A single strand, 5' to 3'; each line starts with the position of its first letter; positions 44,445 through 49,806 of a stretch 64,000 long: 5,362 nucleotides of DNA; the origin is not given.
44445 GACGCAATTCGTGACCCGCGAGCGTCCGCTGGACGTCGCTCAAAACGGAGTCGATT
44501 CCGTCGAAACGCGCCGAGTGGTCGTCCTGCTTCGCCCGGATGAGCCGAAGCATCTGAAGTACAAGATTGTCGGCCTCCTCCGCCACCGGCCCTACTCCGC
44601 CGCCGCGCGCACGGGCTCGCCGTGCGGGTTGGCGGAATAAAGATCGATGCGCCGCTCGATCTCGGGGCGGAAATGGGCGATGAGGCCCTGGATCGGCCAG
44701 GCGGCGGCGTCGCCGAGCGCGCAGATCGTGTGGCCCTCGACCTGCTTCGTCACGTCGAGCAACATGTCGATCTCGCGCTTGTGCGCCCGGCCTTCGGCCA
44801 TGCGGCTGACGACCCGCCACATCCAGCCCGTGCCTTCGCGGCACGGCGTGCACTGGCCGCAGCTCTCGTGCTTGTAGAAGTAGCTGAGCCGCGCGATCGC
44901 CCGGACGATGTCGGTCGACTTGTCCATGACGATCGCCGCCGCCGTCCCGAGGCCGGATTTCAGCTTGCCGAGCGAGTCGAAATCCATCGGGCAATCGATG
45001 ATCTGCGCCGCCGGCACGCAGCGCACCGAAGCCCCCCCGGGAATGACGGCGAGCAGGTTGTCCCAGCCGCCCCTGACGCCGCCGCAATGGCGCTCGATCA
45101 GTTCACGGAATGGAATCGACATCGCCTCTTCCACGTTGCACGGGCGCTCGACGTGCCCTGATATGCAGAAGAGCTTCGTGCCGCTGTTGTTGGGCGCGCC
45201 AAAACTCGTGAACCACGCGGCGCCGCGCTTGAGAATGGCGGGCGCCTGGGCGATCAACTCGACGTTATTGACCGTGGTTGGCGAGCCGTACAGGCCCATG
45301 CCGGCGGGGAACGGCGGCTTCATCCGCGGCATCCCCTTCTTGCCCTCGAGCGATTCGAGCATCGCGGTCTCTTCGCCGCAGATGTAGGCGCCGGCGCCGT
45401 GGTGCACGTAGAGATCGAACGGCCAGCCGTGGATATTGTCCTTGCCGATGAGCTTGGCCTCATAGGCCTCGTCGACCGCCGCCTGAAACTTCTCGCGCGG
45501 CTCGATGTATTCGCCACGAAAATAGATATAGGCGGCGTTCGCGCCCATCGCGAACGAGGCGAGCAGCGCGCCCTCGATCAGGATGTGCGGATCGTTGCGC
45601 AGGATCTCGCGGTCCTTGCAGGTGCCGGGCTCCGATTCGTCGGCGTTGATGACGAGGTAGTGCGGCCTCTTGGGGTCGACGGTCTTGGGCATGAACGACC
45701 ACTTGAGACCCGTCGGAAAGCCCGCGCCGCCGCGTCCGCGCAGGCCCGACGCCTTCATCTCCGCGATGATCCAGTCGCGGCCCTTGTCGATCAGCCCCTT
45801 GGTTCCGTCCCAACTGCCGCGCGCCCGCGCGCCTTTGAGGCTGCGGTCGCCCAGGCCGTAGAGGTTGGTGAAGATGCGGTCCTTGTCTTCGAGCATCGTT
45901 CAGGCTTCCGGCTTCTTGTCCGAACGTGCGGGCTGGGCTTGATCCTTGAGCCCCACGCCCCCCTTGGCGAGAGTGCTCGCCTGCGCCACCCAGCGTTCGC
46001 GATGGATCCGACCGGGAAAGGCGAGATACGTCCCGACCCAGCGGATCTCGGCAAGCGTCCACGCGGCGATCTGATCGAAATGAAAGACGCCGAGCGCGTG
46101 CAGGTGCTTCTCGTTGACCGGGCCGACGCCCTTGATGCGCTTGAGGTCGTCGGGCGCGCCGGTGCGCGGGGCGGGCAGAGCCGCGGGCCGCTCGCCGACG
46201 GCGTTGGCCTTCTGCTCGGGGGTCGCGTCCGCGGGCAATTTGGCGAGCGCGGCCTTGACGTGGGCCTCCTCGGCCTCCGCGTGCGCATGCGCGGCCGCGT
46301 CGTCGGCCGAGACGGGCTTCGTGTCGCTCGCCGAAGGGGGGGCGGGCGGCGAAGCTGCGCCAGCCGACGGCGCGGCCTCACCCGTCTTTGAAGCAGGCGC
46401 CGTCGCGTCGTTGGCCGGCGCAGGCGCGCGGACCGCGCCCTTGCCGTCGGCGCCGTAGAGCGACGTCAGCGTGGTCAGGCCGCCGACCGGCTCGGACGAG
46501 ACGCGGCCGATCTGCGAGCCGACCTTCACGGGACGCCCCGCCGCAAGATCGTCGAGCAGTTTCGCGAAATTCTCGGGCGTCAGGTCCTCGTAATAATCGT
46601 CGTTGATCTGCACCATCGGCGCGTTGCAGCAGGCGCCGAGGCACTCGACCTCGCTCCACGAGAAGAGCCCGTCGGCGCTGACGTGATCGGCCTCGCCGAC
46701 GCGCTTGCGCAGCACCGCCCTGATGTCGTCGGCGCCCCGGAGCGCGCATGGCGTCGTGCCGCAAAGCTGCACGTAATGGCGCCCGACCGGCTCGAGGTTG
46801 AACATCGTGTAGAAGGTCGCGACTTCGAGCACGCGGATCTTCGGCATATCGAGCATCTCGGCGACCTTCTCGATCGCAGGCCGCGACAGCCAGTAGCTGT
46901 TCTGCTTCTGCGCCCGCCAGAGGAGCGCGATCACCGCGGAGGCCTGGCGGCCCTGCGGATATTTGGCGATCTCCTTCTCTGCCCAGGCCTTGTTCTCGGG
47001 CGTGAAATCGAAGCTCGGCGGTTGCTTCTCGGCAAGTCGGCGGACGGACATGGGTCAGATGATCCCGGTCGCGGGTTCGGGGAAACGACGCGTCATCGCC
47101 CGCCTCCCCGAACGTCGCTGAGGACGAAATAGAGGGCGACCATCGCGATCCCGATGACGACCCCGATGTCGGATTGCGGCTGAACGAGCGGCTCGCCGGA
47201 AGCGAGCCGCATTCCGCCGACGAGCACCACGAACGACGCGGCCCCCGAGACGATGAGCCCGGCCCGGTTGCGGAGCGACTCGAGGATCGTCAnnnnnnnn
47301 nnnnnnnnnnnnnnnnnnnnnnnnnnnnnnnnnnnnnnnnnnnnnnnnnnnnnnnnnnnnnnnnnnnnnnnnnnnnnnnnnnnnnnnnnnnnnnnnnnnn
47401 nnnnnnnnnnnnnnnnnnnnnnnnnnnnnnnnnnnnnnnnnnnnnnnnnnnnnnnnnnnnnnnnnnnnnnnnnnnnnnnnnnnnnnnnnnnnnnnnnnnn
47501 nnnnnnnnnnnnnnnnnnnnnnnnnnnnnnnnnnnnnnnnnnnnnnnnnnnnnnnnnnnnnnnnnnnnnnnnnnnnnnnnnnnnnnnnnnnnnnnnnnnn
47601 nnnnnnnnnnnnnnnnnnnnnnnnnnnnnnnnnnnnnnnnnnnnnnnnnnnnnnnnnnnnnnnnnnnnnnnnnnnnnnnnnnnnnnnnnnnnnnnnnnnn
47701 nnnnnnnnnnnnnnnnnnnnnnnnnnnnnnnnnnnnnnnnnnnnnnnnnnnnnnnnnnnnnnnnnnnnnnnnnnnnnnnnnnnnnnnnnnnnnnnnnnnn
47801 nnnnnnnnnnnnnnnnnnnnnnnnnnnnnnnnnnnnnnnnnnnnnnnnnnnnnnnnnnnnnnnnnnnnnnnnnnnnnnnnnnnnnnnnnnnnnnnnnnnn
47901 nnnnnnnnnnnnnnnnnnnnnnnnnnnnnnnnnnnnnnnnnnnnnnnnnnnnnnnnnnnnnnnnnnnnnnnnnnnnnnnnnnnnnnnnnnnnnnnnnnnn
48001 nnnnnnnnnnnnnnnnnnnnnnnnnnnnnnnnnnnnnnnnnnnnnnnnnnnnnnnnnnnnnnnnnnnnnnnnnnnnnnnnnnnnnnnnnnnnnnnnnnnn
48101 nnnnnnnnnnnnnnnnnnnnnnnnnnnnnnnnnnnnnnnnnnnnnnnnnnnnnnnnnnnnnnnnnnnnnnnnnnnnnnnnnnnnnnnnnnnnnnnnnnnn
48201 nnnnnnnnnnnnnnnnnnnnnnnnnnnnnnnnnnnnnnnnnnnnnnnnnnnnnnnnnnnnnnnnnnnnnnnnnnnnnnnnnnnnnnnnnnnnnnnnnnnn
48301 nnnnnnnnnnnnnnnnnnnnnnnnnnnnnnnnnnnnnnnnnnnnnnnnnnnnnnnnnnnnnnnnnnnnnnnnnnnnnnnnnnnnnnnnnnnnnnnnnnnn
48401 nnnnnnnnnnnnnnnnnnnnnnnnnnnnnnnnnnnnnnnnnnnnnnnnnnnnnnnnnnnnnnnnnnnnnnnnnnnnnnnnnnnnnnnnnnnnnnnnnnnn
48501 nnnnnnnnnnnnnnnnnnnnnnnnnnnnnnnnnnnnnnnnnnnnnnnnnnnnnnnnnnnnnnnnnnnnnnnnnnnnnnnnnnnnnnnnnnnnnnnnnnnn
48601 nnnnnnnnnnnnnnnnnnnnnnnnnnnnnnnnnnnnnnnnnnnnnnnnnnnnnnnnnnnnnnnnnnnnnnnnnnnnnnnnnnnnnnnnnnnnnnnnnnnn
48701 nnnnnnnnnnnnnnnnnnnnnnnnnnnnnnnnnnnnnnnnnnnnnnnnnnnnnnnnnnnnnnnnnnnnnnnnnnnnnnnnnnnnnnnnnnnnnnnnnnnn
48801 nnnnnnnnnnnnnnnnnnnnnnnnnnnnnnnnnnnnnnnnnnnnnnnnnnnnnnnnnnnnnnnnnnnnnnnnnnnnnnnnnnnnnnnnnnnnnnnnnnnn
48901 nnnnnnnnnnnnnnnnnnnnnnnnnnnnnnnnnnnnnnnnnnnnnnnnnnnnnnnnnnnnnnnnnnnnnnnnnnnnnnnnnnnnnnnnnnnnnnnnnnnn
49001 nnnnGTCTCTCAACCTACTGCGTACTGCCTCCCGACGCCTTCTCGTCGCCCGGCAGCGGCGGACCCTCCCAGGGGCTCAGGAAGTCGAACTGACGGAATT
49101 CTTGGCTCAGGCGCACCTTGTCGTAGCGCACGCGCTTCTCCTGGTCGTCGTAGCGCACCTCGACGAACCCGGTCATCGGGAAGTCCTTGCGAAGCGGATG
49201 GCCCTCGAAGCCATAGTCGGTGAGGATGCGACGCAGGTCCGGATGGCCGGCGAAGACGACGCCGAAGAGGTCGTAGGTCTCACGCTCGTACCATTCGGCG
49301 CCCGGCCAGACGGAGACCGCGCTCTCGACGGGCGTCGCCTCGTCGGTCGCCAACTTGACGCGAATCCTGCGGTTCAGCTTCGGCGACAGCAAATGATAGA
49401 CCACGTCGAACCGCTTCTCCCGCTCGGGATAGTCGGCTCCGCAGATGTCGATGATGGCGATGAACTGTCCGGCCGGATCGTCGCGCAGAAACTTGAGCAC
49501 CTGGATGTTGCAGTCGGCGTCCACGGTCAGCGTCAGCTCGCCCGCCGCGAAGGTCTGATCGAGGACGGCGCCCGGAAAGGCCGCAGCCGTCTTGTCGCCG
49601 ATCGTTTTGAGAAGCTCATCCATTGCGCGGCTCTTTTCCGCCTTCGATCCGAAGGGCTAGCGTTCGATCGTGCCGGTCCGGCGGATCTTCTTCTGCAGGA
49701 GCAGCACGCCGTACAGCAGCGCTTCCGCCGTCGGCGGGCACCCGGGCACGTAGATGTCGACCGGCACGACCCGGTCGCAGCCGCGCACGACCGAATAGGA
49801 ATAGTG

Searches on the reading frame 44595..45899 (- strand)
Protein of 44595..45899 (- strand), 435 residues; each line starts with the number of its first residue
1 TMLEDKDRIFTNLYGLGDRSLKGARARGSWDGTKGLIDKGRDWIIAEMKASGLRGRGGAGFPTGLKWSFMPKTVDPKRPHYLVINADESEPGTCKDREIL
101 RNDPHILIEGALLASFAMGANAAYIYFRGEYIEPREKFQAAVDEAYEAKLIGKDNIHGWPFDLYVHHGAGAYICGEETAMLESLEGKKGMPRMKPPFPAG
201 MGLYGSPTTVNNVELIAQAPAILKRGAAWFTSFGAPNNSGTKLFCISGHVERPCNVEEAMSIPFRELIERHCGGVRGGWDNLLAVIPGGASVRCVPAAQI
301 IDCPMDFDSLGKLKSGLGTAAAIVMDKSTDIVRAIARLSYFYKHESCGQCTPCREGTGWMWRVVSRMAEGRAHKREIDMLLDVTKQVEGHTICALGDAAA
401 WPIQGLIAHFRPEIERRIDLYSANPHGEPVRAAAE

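Call 60: search_protein_families(library=pfam, proteins=[window:44595-45899:-], max_evalue=0.00001)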
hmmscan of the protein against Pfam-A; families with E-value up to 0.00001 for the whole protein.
window:44595-45899:- (435 aa): 4 families
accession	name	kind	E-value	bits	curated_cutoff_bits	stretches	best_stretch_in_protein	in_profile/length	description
PF01512.22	Complex1_51K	-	1.8e-45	154.9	31.2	1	49-218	2-147/150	Nuo51 FMN-binding domain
PF10589.14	NADH_4Fe-4S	-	1.1e-31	109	23.5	1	334-416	2-84/85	NADH-ubiquinone oxidoreductase-F iron-sulfur binding region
PF22461.2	SLBB_2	-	2.5e-15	56.8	27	1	242-300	1-60/79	SLBB domain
PF10531.15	SLBB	-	1.6e-06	28.2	27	1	244-291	2-51/55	SLBB domain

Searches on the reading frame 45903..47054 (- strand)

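Call 60: search_protein_families(library=pfam, proteins=[window:45903-47054:-], max_evalue=0.00001)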
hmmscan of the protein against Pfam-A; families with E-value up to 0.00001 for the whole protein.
window:45903-47054:- (384 aa): 1 family
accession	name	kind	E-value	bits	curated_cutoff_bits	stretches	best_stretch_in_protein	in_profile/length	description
PF01257.25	2Fe-2S_thioredx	-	2.8e-53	180.1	24.8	1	26-170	2-144/145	Thioredoxin-like [2Fe-2S] ferredoxin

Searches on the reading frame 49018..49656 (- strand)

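Call 60: search_protein_families(library=pfam, proteins=[window:49018-49656:-], max_evalue=0.00001)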
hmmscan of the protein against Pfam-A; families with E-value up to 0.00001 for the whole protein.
window:49018-49656:- (213 aa): 1 family
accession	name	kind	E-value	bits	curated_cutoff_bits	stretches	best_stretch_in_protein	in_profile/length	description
PF00329.25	Complex1_30kDa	-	2e-47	161.2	22.5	1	43-164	1-123/124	Respiratory-chain NADH dehydrogenase, 30 Kd subunit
